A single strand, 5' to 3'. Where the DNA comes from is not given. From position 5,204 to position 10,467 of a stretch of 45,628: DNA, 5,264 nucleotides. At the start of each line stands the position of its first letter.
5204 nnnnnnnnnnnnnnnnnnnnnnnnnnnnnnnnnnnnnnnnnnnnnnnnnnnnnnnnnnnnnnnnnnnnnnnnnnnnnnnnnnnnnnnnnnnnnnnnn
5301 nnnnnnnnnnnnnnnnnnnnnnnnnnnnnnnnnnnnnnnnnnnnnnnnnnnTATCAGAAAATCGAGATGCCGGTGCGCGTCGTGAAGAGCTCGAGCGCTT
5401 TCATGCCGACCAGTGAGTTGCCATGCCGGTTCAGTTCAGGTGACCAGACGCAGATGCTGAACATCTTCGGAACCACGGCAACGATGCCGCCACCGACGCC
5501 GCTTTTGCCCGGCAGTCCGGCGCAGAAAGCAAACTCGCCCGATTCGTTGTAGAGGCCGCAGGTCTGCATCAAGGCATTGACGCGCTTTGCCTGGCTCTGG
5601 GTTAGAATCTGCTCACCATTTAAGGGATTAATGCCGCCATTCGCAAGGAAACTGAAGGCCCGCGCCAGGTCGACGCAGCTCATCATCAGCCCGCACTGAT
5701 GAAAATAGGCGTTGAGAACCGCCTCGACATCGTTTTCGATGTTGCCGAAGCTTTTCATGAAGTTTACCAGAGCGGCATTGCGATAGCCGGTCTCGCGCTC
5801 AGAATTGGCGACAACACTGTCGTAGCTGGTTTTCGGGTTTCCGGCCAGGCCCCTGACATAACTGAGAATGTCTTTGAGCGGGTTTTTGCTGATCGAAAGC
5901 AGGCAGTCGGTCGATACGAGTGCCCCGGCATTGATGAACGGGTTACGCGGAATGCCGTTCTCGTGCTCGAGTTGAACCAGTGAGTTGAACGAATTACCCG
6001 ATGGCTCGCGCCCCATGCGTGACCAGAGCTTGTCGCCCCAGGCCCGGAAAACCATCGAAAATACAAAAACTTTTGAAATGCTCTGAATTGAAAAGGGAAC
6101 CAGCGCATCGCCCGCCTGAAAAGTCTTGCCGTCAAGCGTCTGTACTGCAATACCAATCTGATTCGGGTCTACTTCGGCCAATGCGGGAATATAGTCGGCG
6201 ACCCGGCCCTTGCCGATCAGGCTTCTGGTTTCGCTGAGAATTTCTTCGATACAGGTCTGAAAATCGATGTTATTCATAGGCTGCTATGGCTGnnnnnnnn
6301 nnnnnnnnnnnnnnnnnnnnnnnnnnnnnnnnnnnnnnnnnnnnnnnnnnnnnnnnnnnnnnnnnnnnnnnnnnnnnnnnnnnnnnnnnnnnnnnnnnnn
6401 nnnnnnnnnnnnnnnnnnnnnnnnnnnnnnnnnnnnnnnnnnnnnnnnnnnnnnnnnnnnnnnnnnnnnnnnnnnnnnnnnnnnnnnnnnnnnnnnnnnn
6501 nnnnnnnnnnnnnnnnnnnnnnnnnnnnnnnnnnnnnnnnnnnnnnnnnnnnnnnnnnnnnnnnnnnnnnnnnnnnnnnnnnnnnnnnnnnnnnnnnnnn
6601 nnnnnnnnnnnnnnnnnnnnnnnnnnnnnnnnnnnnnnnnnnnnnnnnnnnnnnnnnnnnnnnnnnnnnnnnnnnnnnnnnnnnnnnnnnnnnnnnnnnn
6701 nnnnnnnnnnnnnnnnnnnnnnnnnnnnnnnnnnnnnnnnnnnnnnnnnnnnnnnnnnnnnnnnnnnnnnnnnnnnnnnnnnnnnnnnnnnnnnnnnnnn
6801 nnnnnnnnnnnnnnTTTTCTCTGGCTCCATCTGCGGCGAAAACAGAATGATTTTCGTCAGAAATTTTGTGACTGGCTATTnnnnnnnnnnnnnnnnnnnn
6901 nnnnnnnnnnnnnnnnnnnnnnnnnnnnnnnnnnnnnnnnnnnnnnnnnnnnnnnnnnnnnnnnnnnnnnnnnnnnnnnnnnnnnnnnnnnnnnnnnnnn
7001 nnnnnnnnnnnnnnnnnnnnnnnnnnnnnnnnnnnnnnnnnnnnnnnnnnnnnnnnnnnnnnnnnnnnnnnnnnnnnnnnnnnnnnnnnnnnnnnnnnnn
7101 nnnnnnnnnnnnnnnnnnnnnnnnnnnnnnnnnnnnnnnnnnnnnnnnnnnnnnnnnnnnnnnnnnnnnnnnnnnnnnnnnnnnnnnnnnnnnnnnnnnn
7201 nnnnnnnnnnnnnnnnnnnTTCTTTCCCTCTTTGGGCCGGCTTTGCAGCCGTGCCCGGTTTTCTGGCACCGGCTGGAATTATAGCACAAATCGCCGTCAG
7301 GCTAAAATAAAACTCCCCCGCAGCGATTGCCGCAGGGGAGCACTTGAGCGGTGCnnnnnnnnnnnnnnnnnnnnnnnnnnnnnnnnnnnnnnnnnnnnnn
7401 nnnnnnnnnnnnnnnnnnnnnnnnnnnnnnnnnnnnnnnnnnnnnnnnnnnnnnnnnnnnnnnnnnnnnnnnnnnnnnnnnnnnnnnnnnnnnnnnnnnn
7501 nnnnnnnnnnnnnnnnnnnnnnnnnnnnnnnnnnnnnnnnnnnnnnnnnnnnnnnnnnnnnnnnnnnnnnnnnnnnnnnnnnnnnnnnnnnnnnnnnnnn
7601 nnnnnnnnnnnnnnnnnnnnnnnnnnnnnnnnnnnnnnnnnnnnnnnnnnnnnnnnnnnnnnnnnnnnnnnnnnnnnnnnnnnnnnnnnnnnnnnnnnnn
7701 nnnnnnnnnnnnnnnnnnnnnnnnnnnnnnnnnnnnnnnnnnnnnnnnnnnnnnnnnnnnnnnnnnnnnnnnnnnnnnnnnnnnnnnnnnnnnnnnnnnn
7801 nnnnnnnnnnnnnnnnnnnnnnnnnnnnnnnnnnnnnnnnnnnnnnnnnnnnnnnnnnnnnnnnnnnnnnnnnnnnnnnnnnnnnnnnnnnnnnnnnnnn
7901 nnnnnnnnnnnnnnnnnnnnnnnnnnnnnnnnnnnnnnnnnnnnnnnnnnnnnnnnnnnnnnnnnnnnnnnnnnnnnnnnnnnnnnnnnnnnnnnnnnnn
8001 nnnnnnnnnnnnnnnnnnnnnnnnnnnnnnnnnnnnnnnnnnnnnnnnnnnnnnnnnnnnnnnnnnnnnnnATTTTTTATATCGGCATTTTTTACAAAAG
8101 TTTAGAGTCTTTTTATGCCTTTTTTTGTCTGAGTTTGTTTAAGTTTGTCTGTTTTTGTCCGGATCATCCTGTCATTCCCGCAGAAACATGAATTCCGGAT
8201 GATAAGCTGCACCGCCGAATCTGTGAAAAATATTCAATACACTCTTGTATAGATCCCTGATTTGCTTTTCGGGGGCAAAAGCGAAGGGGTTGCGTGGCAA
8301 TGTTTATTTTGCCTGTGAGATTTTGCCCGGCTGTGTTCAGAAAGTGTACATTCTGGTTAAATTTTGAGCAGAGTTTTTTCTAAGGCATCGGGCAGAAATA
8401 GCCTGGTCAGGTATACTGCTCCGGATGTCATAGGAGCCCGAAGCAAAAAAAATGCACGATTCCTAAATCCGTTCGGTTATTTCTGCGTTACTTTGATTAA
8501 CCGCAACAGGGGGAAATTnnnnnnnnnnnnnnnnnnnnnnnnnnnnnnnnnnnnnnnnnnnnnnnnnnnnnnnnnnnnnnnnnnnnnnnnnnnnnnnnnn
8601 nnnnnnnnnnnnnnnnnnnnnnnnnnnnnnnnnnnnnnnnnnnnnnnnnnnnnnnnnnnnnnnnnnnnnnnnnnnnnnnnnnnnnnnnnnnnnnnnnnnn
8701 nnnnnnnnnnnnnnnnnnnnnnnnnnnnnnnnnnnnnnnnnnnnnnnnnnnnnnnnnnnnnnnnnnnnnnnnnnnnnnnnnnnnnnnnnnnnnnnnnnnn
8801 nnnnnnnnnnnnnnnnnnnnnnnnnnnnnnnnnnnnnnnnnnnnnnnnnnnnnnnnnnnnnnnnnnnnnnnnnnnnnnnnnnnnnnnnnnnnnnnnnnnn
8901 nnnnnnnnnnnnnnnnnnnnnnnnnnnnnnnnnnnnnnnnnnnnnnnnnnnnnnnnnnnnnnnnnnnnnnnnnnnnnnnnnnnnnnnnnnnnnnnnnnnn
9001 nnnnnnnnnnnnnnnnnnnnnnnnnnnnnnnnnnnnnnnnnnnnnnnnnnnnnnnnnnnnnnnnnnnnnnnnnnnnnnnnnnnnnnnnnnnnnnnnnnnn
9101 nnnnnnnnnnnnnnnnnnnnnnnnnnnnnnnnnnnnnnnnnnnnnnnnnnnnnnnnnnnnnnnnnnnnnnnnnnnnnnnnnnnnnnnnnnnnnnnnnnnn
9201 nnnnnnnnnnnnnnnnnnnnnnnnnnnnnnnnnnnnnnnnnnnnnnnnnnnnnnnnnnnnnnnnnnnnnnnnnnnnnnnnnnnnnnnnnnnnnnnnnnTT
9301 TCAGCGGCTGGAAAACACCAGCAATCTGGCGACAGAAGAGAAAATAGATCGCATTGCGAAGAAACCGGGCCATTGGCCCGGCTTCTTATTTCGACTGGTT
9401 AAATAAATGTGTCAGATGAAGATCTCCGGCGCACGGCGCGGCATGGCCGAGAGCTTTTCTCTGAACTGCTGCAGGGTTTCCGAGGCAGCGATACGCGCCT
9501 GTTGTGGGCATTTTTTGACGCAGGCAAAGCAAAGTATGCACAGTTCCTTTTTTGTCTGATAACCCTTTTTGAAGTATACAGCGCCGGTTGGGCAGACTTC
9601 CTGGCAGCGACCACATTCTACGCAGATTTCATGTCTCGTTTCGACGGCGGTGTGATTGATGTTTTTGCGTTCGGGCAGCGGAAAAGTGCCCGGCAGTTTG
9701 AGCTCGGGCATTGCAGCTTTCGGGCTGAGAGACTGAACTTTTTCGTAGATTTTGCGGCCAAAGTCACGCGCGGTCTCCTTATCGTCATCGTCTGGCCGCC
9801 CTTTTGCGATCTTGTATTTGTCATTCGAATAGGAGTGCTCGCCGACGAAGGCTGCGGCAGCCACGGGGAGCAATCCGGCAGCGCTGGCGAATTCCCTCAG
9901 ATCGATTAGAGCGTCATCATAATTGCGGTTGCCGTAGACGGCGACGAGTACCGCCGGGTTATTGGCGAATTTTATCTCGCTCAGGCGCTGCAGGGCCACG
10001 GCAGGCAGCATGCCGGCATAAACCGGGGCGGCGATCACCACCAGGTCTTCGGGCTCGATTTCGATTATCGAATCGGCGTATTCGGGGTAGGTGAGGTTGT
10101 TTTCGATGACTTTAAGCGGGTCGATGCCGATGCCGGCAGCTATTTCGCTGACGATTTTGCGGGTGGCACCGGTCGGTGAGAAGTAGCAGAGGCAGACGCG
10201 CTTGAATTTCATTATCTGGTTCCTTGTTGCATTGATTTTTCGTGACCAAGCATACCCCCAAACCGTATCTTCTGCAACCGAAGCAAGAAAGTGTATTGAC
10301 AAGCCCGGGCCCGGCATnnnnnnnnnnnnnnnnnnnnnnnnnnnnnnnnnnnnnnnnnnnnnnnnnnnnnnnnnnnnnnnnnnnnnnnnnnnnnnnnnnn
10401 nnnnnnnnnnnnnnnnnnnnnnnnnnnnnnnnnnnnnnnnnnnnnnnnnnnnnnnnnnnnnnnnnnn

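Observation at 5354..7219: Orphan EutS/PduU-type microcompartment shell protein in an operon with an extended IscU-like scaffold and glutaminase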

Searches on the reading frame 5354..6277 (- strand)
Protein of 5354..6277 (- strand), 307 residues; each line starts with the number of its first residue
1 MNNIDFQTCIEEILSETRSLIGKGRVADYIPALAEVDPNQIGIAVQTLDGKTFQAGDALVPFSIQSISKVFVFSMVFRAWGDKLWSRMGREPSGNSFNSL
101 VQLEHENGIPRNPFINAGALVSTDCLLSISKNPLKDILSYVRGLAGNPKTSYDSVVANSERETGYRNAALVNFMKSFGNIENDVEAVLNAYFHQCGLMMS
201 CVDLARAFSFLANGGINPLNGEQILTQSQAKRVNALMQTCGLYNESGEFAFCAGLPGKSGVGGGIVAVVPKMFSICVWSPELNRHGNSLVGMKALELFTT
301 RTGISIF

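Call 3: search_protein_families(library=pfam, proteins=[window:5354-6277:-], max_evalue=1)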
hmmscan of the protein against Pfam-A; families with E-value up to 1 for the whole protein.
window:5354-6277:- (307 aa): 1 family
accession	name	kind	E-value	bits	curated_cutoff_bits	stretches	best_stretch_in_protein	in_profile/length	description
PF04960.20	Glutaminase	-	6.9e-116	386.9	27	1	24-307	1-286/286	Glutaminase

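Call 4: search_protein_families(library=ncbifam, proteins=[window:5354-6277:-], max_evalue=1)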
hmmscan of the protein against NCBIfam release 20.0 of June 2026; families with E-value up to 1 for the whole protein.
window:5354-6277:- (307 aa): 6 families
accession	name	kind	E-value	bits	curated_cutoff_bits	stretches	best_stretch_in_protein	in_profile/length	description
NF002133.0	PRK00971.1-2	equivalog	8.3e-138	458.8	368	1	5-307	3-305/305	glutaminase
NF002132.0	PRK00971.1-1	equivalog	2.4e-130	434.1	381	1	7-307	7-308/308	glutaminase B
TIGR03814.1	Gln_ase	equivalog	1.4e-125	418.4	255.4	1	10-307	1-300/300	glutaminase A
NF009020.0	PRK12356.1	equivalog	8.8e-78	261.2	395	1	22-307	25-311/319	glutaminase A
NF002134.0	PRK00971.1-4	equivalog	1e-77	261.7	557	1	10-305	9-305/429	glutaminase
NF009021.0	PRK12357.1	equivalog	7.5e-67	225.8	470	1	7-307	14-326/326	glutaminase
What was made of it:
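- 5354..6277 (-): glsA glutaminase (307 aa), last gene of the unit. A lineage-specific neighbour rather than part of the conserved module. NF002133 458.8 bits against 368 (call 4).
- On Glutaminase GlsA: TIGR03814 418.4 against 255.4 (call 4).
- Checked: Glutaminase scores 386.9 bits, and NCBIfam NF002133 scores 458.8 against a cut-off of 368 (call 4).
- The protein is an ordinary GlsA equivalog (call 4).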

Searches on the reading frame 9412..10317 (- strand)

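Call 8: search_protein_families(library=pfam, proteins=[window:9412-10317:-], max_evalue=0.001)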
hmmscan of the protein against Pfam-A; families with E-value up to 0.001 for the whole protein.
window:9412-10317:- (301 aa): 15 families
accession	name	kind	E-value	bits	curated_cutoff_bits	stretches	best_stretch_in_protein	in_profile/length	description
PF00037.32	Fer4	-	1.6e-09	37.6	21.1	1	230-247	6-23/24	4Fe-4S binding domain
PF12838.12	Fer4_7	-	5e-09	36.9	27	2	232-274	2-52/52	4Fe-4S dicluster domain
PF12837.12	Fer4_6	-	2.5e-07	30.7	25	1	230-246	7-23/24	4Fe-4S binding domain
PF13187.11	Fer4_9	-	5.4e-07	30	27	1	232-274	2-51/52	4Fe-4S dicluster domain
PF13237.11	Fer4_10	-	9e-07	29.2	25.5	1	229-271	6-53/53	4Fe-4S dicluster domain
PF13534.11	Fer4_17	-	1.2e-06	29.4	22.2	0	223-245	37-59/61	4Fe-4S dicluster domain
PF13484.11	Fer4_16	-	1.6e-06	29.2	30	0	232-250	2-20/66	4Fe-4S double cluster binding domain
PF12797.12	Fer4_2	-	3.6e-06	27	24.5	0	230-244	8-22/22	4Fe-4S binding domain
PF12724.12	Flavodoxin_5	-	4.3e-06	27.5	27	1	43-164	2-121/145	Flavodoxin domain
PF13746.11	Fer4_18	-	7.6e-06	26.6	27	1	226-273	55-98/114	4Fe-4S dicluster domain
PF12798.12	Fer4_3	-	1.5e-05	25.9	27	0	232-246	1-15/15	4Fe-4S binding domain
PF03358.20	FMN_red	-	5.1e-05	23.3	24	1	87-158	68-146/152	NADPH-dependent FMN reductase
PF13183.11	Fer4_8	-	5.5e-05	24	27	0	223-245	46-67/68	4Fe-4S dicluster domain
PF14697.11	Fer4_21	-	0.00016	22.2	35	0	229-273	5-54/59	4Fe-4S dicluster domain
PF12800.12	Fer4_4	-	0.00067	20.3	24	0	230-245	2-17/17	4Fe-4S binding domain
